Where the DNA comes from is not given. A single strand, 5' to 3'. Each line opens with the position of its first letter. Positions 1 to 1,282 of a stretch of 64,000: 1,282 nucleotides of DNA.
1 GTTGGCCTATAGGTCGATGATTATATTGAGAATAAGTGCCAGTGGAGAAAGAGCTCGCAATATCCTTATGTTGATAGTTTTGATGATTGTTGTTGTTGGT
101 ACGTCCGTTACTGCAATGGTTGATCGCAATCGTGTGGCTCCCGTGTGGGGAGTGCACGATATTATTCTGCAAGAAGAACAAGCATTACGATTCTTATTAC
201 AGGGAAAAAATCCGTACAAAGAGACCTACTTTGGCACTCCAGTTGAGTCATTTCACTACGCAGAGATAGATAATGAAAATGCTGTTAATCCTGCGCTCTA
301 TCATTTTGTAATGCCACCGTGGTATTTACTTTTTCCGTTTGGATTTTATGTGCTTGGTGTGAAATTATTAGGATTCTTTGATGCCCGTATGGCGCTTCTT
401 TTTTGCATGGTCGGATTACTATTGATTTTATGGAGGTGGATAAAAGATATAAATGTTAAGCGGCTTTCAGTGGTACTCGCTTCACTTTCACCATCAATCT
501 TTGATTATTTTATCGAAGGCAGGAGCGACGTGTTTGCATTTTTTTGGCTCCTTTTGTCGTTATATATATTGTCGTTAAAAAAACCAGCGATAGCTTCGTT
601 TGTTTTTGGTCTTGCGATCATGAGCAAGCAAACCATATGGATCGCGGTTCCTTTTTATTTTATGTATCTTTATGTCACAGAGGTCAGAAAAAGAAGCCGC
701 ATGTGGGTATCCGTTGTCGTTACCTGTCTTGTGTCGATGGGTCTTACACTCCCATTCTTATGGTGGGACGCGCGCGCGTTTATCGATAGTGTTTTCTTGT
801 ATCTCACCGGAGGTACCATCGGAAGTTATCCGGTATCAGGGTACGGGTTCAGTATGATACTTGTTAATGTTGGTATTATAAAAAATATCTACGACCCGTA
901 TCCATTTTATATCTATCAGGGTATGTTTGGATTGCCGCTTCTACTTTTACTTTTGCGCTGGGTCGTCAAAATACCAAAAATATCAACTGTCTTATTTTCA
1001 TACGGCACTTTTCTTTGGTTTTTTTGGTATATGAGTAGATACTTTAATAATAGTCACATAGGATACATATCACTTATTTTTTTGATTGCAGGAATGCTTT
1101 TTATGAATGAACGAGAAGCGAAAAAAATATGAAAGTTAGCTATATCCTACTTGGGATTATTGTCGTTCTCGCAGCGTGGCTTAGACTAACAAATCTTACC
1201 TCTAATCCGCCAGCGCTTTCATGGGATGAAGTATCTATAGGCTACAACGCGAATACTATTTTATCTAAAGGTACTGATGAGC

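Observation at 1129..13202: Expansion of lipid-linked-sugar-dependent GT-C enzymes: three tandem GT39 paralogs, two YfhO-like paralogs and two further GT-C-like membrane proteins within 12 kb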

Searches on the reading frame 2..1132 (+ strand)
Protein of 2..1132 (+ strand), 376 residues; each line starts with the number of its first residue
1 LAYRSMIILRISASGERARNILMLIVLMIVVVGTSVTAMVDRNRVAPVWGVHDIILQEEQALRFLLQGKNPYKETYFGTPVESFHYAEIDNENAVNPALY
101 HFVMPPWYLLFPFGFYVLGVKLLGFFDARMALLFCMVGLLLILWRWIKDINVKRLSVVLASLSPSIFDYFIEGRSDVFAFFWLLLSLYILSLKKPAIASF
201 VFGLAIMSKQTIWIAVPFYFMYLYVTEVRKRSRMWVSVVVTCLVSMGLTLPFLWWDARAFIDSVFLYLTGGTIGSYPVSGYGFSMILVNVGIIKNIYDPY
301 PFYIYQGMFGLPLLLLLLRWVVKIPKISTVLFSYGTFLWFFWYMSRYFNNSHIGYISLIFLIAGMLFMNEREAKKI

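Call 3: search_protein_families(library=pfam, proteins=[window:2-1132:+], max_evalue=0.01)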
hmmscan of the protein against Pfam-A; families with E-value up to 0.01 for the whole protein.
window:2-1132:+ (376 aa): 1 family
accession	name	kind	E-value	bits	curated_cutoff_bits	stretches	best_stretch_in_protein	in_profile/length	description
PF09594.16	GT87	-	0.0012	19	25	1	110-262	11-157/237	Glycosyltransferase family 87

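Call 12: search_protein_families(library=ncbifam, proteins=[window:2-1132:+], max_evalue=0.1)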
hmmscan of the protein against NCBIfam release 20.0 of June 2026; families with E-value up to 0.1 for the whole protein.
window:2-1132:+ (376 aa): 1 family
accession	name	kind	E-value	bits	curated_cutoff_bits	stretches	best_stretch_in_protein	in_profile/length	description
NF046093.1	AZOBR_p60025_fam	subfamily_domain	0.0053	16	150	1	130-240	118-229/232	AZOBR_p60025 family cell surface glycopolymer formation protein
